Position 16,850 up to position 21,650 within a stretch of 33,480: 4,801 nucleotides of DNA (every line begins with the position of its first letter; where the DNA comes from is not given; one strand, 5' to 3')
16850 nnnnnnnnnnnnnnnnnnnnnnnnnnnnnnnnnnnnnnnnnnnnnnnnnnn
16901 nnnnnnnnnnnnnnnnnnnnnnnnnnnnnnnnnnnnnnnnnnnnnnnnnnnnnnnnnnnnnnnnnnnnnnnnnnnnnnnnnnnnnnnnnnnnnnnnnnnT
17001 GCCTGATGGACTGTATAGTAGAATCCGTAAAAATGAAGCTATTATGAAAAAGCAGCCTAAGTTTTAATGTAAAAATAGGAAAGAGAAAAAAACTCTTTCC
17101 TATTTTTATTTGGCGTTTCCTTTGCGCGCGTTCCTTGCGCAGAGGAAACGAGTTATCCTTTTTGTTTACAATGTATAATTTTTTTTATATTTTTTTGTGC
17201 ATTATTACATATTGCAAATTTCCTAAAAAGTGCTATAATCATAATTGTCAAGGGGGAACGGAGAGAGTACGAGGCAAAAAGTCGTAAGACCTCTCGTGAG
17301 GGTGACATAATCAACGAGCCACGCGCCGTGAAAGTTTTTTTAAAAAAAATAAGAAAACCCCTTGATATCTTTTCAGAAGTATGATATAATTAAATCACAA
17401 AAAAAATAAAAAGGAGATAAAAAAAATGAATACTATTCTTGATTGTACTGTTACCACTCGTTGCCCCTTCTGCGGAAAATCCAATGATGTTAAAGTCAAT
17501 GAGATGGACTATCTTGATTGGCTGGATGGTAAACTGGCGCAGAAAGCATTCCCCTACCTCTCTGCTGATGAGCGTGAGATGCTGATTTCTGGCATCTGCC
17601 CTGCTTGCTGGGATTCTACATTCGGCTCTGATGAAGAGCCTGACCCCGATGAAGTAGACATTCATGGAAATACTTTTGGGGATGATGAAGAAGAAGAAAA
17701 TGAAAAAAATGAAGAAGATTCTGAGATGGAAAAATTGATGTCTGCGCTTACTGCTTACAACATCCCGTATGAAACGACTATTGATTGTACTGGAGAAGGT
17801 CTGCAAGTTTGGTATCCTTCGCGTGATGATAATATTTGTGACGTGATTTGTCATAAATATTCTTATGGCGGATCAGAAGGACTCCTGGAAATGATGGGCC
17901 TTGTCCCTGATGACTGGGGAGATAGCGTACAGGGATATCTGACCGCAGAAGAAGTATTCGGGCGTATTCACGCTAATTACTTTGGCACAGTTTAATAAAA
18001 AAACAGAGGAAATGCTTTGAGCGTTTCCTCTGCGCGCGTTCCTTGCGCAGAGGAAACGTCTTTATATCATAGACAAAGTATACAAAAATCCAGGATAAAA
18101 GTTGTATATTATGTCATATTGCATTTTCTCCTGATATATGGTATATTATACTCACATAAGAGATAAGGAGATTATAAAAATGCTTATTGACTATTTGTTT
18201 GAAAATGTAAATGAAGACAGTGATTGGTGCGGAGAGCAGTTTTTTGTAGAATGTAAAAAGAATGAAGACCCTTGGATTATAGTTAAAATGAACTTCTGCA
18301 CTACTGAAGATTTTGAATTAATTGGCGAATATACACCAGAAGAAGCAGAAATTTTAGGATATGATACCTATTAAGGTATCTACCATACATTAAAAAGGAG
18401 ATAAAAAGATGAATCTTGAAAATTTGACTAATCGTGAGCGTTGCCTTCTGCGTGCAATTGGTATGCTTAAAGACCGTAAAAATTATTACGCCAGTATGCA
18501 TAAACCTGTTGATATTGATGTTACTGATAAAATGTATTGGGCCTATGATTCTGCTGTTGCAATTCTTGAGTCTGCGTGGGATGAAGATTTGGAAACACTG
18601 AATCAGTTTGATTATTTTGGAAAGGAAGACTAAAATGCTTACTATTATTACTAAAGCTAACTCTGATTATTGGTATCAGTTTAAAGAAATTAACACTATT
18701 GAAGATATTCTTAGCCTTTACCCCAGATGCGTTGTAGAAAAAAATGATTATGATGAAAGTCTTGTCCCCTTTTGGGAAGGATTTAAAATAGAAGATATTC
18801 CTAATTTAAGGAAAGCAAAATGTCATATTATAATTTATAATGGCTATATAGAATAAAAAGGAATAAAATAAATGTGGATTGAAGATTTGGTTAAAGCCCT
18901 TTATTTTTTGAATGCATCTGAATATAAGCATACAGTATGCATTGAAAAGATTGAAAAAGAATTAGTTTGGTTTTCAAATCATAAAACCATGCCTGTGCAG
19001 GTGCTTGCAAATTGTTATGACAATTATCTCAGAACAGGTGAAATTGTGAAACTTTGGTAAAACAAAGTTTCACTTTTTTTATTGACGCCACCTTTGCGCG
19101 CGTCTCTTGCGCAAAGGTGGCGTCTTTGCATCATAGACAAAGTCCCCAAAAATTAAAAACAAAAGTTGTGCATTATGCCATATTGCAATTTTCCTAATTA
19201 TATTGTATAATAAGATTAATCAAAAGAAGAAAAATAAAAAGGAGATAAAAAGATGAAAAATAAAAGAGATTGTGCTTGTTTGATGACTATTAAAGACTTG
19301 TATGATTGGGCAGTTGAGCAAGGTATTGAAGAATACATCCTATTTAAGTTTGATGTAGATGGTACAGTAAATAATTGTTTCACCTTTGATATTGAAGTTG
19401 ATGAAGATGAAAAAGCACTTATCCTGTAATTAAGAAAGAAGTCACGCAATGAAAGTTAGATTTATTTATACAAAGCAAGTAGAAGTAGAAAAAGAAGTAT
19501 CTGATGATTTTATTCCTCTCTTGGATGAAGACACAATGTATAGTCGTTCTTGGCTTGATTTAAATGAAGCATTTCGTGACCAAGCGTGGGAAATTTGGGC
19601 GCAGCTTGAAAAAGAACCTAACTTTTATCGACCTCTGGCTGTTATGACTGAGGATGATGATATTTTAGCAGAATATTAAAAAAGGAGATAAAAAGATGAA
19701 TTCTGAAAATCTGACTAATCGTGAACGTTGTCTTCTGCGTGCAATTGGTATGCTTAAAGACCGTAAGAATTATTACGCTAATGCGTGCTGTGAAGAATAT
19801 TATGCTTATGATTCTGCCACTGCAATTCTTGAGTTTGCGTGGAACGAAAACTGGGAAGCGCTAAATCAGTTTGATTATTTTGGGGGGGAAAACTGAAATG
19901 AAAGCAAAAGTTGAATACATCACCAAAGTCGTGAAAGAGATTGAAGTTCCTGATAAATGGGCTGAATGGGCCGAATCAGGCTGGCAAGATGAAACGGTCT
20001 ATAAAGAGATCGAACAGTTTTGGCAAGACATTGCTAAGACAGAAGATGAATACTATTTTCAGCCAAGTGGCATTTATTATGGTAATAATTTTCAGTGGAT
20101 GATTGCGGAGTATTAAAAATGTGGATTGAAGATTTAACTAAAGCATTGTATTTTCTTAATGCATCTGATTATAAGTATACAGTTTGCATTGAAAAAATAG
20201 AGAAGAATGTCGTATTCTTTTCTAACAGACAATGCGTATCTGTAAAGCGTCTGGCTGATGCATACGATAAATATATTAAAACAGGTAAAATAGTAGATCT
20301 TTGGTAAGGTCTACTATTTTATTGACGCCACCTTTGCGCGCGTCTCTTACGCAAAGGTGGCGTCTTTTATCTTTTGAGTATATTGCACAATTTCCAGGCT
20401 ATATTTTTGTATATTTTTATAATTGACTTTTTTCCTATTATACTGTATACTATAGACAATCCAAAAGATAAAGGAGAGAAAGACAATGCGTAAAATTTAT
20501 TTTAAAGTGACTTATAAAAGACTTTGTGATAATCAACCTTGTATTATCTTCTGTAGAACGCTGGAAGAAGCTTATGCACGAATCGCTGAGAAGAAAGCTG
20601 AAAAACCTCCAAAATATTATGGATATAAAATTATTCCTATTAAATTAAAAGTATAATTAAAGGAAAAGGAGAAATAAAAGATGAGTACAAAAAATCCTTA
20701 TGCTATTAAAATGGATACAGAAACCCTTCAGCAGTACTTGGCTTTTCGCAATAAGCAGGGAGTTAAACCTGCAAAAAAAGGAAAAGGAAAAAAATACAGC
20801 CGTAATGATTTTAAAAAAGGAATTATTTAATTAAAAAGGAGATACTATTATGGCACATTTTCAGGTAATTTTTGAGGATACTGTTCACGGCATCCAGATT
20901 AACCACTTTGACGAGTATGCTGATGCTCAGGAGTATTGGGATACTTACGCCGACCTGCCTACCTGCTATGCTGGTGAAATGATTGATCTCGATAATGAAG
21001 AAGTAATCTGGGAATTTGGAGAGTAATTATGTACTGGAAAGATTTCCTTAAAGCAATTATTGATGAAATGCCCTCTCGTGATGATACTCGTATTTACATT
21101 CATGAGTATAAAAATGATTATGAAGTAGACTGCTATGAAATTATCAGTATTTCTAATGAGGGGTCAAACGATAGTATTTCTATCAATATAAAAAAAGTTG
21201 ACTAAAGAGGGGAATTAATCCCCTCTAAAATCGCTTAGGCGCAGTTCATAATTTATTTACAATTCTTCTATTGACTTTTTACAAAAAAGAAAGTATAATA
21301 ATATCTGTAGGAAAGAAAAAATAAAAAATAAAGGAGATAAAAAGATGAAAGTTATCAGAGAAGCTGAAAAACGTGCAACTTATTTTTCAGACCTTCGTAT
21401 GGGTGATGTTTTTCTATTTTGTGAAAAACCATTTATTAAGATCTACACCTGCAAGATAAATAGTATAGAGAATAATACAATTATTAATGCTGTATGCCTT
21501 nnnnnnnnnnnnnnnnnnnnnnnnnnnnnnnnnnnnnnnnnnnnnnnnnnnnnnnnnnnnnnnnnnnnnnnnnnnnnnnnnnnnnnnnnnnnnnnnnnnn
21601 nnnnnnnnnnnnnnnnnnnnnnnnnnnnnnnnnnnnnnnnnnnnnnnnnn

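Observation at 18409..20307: Tandemly duplicated three-gene operon with a non-homologous middle gene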

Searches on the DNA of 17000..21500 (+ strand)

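Call 9: search_dna_similar(query=window:17000-21500:+, collection=phages, mode=distant, max_rows=15)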
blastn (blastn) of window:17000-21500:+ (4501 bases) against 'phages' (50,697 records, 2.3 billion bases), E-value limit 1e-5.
No match.

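Call 10: search_dna_similar(query=window:17000-21500:+, collection=plasmids, mode=distant, max_rows=15)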
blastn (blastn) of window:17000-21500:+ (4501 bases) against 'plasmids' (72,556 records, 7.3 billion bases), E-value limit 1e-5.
No match.
